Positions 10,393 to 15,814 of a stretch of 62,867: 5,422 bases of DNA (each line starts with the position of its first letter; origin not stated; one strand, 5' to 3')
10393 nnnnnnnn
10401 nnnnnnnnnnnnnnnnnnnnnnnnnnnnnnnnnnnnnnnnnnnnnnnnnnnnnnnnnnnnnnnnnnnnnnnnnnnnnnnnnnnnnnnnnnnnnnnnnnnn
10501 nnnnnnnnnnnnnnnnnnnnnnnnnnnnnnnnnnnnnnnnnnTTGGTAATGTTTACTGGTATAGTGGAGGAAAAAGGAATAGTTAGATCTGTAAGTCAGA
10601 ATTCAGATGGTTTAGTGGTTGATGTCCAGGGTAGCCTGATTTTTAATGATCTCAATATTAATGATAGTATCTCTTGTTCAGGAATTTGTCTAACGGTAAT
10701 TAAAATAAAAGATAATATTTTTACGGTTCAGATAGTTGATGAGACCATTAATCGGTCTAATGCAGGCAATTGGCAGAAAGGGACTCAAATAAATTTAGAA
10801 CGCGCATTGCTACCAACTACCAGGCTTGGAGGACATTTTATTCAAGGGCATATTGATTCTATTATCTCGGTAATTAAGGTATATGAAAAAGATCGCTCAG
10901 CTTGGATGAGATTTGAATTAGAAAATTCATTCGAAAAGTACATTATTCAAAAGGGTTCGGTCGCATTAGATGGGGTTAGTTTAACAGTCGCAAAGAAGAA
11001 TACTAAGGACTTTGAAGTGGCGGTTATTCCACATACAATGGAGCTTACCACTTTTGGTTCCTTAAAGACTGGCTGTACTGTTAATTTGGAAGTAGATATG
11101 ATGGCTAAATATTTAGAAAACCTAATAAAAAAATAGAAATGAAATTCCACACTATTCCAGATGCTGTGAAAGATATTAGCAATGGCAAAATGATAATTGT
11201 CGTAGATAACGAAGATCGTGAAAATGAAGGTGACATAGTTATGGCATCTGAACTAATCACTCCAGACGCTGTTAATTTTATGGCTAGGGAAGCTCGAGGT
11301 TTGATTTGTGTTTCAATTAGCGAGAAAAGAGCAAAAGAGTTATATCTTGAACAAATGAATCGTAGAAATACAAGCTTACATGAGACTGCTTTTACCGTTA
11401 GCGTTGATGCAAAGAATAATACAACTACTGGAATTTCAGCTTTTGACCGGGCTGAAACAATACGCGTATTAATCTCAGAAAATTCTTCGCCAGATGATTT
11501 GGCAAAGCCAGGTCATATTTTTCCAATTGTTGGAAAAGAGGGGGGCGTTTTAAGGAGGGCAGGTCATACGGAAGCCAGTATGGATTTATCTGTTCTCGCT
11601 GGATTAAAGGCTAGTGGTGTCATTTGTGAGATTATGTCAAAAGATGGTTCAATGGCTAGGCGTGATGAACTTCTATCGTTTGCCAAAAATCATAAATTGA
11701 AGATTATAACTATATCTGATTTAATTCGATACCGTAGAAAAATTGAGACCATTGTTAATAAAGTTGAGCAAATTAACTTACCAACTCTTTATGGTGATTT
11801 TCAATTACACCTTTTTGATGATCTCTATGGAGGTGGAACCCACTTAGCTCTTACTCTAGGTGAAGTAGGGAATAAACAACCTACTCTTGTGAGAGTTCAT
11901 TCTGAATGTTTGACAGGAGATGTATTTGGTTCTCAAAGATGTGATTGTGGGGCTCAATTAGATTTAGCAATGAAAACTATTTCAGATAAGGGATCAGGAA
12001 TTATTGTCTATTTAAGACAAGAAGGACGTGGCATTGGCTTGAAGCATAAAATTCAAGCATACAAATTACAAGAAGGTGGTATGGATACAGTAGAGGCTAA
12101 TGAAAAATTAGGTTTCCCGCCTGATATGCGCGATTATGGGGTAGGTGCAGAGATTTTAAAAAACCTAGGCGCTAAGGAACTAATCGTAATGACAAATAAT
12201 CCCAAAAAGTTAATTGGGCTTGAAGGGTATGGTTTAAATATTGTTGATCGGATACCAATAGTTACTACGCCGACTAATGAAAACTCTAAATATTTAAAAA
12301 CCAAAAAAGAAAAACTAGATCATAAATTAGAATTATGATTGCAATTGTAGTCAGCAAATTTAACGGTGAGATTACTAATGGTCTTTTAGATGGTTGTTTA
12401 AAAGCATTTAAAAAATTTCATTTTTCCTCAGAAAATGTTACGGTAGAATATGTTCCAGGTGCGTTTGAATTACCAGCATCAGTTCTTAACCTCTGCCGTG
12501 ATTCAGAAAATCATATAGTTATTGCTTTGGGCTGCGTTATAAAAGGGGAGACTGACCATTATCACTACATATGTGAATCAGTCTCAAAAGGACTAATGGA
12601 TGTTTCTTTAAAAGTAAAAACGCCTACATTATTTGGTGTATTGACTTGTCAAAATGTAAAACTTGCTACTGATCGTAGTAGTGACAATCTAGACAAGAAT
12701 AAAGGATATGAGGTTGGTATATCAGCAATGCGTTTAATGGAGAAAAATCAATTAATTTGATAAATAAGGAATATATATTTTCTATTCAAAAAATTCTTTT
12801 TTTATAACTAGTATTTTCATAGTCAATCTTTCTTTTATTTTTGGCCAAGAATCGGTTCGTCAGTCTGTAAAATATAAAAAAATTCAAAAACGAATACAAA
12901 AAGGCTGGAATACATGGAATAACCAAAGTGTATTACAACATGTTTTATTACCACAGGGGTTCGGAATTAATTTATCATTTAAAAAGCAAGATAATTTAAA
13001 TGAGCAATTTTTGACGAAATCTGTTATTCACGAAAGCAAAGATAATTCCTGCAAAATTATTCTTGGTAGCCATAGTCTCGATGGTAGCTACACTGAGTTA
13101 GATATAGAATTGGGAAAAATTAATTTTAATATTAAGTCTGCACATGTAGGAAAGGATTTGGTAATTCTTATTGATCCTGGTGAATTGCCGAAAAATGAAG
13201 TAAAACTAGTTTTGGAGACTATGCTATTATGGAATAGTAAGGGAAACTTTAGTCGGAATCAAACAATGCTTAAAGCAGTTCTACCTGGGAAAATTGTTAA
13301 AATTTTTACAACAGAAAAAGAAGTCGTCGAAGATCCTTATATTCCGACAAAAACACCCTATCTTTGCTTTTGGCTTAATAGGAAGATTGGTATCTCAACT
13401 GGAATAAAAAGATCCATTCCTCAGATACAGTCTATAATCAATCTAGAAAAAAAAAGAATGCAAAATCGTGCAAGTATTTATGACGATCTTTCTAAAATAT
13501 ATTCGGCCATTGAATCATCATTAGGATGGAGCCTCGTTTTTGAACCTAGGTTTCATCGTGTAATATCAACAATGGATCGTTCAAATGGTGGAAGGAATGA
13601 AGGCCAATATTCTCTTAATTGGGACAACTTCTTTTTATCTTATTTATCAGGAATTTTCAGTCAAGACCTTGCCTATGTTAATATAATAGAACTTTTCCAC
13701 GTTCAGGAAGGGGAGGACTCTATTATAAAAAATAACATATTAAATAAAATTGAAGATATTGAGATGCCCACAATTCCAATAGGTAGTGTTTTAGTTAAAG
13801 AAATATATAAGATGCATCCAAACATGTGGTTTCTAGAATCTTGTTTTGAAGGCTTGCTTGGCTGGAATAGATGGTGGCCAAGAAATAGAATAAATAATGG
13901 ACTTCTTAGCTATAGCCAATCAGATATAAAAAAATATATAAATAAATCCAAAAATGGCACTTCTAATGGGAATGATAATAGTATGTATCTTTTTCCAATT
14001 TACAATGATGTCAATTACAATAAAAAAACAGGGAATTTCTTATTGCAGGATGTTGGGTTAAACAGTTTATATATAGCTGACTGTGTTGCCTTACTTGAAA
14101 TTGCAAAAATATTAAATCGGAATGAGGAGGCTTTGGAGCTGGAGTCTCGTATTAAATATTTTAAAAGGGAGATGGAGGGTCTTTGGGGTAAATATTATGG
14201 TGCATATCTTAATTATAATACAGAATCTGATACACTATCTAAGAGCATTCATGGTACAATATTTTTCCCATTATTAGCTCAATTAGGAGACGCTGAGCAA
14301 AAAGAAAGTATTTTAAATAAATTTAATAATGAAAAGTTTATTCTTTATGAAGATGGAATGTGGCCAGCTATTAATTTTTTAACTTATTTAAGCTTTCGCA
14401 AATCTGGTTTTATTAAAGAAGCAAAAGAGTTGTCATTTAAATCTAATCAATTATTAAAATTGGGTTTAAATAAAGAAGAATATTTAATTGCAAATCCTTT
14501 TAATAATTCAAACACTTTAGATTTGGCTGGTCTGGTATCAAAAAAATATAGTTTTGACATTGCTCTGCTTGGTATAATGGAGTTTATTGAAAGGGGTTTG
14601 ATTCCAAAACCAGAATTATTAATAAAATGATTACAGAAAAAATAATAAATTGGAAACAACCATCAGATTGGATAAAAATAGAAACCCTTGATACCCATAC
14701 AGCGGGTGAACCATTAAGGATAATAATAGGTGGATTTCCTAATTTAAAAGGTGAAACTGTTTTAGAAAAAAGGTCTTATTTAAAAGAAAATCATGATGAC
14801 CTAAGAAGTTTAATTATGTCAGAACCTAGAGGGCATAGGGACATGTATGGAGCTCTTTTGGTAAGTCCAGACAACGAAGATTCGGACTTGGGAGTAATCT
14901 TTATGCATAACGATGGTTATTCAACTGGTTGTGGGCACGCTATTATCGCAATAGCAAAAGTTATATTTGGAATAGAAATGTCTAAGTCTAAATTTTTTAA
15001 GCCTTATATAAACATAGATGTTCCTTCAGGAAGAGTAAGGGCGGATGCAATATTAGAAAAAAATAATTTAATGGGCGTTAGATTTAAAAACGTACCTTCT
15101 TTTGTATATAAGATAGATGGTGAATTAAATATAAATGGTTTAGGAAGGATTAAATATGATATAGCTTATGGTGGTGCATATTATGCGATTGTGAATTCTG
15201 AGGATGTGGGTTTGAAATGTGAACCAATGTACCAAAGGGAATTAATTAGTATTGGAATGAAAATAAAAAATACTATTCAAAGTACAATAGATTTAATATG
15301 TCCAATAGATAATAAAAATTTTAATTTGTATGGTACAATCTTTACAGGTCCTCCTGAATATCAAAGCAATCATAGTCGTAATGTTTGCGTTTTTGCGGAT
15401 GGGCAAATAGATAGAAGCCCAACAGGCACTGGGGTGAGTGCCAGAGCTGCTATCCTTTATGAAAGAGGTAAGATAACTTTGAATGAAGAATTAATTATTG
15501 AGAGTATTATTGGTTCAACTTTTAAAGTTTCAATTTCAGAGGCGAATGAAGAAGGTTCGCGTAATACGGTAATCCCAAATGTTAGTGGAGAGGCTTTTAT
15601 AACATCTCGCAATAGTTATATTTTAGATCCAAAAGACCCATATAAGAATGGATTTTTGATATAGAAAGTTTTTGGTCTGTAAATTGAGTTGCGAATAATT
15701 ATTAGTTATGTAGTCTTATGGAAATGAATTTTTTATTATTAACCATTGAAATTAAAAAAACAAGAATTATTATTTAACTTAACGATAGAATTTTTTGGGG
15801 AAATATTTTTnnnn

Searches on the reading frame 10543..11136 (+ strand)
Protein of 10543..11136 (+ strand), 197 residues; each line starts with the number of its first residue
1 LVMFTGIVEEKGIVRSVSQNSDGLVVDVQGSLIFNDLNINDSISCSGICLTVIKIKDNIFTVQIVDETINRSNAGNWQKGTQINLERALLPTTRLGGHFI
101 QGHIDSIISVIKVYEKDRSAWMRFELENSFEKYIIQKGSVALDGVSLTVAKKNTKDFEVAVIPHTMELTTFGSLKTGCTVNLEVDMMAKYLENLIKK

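Call 34: search_protein_families(library=pfam, proteins=[window:10543-11136:+], max_evalue=0.0001)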
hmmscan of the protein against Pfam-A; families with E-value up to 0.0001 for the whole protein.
window:10543-11136:+ (197 aa): 1 family
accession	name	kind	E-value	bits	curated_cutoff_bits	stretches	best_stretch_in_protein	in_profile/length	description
PF00677.23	Lum_binding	-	3.4e-46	155.6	27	2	101-185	1-86/86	Lumazine binding domain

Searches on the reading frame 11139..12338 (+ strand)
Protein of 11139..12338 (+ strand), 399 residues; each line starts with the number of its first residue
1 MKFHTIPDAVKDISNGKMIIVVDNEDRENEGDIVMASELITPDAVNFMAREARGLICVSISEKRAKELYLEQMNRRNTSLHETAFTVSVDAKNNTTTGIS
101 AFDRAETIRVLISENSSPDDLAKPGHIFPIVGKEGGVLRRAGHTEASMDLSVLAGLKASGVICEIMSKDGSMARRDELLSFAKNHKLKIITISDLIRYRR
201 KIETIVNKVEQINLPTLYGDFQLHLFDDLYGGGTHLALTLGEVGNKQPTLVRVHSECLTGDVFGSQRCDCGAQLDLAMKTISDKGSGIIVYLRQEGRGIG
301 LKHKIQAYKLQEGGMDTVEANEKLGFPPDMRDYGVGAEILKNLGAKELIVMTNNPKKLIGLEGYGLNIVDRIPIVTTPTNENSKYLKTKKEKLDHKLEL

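Call 34: search_protein_families(library=pfam, proteins=[window:11139-12338:+], max_evalue=0.0001)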
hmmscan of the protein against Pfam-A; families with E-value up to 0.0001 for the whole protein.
window:11139-12338:+ (399 aa): 2 families
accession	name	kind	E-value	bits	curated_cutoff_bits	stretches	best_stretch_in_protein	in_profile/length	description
PF00926.24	DHBP_synthase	-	5e-84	281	26.4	1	8-198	2-191/191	3,4-dihydroxy-2-butanone 4-phosphate synthase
PF00925.25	GTP_cyclohydro2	-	8.7e-69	230.7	23.3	1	209-373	3-165/165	GTP cyclohydrolase II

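Call 84: list_cluster_members(proteins=[window:11139-12338:+, window:9542-10549:+, window:6302-9475:+, window:49952-50959:+, window:48606-49943:+, window:33198-35882:+, window:20514-23813:+, window:14627-15664:+])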
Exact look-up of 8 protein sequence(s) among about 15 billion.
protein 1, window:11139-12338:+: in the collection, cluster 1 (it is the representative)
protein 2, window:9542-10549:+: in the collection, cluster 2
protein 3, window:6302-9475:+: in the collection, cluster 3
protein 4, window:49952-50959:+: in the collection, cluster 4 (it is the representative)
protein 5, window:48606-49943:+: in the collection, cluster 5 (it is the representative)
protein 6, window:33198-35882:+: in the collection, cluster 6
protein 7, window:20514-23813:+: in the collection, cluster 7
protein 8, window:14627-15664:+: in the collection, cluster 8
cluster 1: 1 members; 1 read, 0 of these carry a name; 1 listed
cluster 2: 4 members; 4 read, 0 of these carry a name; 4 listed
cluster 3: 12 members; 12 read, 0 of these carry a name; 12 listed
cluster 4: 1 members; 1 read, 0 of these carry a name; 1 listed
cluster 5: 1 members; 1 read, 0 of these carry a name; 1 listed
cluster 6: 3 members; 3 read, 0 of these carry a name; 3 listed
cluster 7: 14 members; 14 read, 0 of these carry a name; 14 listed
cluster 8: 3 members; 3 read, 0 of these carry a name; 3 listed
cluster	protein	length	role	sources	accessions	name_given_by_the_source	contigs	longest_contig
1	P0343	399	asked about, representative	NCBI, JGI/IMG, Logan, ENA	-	-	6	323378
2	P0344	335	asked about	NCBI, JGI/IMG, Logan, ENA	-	-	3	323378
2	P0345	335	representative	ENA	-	-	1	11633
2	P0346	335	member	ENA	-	-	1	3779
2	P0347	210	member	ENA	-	-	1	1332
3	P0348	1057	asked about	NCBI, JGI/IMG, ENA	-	-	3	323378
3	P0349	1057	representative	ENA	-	-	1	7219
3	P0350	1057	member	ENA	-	-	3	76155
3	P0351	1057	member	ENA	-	-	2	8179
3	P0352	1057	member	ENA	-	-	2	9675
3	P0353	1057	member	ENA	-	-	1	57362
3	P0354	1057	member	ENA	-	-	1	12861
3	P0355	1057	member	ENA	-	-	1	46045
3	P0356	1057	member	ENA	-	-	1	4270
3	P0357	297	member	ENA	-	-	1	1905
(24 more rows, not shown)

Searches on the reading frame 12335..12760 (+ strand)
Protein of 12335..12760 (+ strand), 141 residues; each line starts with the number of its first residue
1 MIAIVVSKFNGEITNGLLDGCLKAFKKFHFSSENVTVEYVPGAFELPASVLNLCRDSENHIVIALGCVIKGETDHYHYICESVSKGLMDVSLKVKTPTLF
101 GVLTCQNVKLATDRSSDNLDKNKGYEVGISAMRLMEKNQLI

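Call 34: search_protein_families(library=pfam, proteins=[window:12335-12760:+], max_evalue=0.0001)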
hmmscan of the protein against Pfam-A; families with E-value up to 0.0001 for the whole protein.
window:12335-12760:+ (141 aa): 1 family
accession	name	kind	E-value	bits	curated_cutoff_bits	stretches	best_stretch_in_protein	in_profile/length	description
PF00885.24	DMRL_synthase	-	1.5e-42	145.2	26.7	1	2-137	4-137/139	6,7-dimethyl-8-ribityllumazine synthase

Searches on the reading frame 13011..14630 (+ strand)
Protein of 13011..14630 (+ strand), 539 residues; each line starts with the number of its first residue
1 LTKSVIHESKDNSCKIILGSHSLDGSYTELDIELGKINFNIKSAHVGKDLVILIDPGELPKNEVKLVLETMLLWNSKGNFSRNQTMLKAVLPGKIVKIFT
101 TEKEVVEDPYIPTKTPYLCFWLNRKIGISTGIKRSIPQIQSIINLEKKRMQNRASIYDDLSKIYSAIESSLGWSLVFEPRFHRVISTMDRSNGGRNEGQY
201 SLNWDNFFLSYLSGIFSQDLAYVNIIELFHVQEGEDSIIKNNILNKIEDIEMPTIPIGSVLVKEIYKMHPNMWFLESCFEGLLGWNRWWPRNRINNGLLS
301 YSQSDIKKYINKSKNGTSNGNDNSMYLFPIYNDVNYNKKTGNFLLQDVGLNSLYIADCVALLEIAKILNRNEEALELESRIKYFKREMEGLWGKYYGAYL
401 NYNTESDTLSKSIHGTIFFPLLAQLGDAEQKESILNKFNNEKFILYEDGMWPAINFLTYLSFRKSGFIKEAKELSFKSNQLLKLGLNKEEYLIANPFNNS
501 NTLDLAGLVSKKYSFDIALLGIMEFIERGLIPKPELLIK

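Call 35: search_protein_families(library=pfam, proteins=[window:13011-14630:+], max_evalue=0.0001)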
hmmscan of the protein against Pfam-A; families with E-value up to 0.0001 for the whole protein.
window:13011-14630:+ (539 aa): 2 families
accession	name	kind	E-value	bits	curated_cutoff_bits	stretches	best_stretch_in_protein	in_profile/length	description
PF22422.2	MGH1-like_GH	-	3.5e-16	60.2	27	1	203-442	6-268/356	Mannosylglycerate hydrolase MGH1-like glycoside hydrolase domain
PF01204.24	Trehalase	-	3e-05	23.5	21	1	347-450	306-414/512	Trehalase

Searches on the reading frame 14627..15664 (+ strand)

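Call 35: search_protein_families(library=pfam, proteins=[window:14627-15664:+], max_evalue=0.0001)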
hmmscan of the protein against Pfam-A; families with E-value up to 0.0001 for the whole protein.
window:14627-15664:+ (345 aa): 1 family
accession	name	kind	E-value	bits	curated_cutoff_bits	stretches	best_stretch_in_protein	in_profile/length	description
PF05544.16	Pro_racemase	-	1.7e-104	349.8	27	1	21-343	2-324/325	Proline racemase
